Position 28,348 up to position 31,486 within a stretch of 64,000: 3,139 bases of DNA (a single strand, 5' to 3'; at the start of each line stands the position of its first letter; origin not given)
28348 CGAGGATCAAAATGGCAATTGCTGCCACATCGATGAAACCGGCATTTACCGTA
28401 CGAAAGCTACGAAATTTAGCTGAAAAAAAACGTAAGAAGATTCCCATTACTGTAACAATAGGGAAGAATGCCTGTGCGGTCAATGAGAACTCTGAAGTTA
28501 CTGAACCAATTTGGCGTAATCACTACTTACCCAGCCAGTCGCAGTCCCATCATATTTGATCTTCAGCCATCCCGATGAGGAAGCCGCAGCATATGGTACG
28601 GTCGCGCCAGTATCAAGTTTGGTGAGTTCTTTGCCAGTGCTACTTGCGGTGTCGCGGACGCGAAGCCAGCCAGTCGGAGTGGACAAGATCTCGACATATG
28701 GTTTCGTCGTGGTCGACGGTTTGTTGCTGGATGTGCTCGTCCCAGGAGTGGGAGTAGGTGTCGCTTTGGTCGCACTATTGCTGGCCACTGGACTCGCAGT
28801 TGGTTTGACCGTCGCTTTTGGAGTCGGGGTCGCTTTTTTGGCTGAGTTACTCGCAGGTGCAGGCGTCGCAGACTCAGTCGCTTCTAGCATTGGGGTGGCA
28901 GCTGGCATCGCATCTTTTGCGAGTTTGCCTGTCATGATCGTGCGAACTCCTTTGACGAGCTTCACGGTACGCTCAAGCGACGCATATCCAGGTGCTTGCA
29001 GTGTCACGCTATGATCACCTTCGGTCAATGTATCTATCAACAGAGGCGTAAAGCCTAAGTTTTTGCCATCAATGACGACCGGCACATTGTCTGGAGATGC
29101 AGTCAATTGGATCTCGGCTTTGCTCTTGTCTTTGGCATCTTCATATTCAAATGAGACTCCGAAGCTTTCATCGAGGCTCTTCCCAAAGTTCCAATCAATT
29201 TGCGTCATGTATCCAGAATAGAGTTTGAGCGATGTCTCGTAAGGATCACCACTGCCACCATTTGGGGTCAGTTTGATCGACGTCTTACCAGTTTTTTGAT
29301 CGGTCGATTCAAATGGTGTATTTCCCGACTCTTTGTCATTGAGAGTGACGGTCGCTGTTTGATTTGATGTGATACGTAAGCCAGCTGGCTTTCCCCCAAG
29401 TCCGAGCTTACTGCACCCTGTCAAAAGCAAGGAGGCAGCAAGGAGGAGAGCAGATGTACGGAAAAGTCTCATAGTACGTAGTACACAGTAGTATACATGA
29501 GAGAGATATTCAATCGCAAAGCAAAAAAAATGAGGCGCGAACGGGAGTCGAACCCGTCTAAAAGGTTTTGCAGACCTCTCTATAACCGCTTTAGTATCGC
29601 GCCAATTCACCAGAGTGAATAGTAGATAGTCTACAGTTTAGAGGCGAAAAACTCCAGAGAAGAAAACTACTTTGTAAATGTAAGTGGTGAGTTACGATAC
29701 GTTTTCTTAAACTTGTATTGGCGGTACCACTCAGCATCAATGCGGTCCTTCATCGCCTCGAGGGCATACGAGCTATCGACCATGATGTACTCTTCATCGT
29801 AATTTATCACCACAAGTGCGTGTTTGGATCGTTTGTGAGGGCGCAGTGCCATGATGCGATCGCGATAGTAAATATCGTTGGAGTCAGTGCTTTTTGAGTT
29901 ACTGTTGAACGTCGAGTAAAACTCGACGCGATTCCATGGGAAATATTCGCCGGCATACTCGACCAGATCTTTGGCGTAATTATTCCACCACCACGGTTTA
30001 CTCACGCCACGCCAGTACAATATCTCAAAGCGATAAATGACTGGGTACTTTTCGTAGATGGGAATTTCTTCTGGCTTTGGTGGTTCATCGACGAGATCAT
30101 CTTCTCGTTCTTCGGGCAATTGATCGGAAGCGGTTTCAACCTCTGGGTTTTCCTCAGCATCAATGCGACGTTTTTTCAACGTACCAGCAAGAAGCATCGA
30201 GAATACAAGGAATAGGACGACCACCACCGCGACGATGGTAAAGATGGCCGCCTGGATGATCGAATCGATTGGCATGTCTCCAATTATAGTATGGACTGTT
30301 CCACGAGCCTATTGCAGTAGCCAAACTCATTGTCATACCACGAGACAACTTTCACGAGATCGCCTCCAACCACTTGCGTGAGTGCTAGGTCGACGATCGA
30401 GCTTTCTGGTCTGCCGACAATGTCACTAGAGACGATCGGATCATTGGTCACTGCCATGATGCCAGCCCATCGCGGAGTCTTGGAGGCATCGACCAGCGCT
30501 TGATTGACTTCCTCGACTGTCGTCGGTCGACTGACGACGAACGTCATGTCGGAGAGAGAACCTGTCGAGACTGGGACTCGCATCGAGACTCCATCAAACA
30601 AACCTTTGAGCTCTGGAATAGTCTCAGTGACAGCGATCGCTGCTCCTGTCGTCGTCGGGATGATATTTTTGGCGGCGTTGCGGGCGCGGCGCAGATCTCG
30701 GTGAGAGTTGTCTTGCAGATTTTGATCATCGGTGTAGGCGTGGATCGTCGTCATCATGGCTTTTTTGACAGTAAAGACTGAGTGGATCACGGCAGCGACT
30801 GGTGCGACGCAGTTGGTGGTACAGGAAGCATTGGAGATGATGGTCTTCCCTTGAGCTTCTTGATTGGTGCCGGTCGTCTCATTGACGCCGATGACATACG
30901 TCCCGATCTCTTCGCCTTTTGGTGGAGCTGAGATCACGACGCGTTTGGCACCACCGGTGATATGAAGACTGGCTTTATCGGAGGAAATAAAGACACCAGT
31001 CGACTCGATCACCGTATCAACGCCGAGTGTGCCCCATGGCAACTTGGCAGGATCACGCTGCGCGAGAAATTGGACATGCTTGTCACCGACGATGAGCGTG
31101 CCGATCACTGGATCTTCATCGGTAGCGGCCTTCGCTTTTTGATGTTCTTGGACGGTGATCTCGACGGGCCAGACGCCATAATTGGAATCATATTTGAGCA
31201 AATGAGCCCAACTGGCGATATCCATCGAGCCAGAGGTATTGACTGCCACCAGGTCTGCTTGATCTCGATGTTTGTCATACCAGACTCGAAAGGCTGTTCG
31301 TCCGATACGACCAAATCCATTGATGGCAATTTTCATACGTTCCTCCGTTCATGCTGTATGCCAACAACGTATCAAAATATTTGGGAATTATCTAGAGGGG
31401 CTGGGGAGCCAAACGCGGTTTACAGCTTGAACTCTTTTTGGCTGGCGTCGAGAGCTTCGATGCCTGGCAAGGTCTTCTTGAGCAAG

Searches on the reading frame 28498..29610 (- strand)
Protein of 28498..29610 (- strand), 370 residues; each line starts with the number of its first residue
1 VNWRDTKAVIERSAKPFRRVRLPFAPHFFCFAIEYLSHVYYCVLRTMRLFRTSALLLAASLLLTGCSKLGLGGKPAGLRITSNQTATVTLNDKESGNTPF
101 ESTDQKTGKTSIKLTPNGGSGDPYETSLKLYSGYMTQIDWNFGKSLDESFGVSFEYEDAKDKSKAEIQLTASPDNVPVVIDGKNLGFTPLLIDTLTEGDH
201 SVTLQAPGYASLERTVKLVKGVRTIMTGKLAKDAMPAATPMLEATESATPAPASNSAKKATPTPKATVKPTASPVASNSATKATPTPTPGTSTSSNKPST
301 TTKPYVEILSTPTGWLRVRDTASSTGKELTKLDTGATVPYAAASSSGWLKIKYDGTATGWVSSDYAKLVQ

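Call 3: search_protein_families(library=pfam, proteins=[window:28498-29610:-], max_evalue=0.1)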
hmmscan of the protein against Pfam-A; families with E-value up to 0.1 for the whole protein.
window:28498-29610:- (370 aa): 2 families
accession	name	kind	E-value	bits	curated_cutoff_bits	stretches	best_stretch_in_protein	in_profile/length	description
PF08308.17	PEGA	-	7e-20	71.2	20.8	2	167-230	4-67/71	PEGA domain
PF08239.17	SH3_3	-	3.2e-09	37.3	27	1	316-365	3-52/54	Bacterial SH3 domain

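Call 20: find_related_loci(query=window:28498-29400:-, collection=genome_contigs, flank=10000)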
Query window:28498-29400:- (300 aa) in genome_contigs; peptide patterns used: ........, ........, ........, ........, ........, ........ (x = any residue, [..] = any of these).
124 stretches matched a pattern; 3 encode a relative of the query (tblastn E <= 1e-3); 3 distinct loci.
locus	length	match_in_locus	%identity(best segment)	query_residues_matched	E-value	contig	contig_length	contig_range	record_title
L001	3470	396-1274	76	1-300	3e-141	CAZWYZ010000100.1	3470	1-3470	MAG TPA_asm: uncultured Pseudomonadales bacterium isolate SRP286056_co1_495 genome assembly, contig: NODE_44221_length_3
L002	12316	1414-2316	53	1-300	1e-87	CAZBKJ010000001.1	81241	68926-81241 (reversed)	MAG TPA_asm: uncultured Pseudomonadales bacterium isolate SRP286056_co1_272 genome assembly, contig: NODE_243_length_812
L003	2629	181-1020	34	6-300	3e-34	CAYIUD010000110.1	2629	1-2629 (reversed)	MAG TPA_asm: uncultured Pseudomonadales bacterium isolate ERP119705_co5_501 genome assembly, contig: NODE_64025_length_2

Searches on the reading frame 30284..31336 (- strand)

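Call 14: search_protein_families(library=pfam, proteins=[window:30284-31336:-], max_evalue=0.001)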
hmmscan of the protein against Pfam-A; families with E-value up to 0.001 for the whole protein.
window:30284-31336:- (350 aa): 2 families
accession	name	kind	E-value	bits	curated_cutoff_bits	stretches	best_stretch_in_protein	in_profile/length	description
PF02800.25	Gp_dh_C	-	2.4e-55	186.9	24.4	1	177-334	1-158/158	Glyceraldehyde 3-phosphate dehydrogenase, C-terminal domain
PF00044.30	Gp_dh_N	-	9.7e-29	100.1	31.7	1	1-118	1-100/101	Glyceraldehyde 3-phosphate dehydrogenase, NAD binding domain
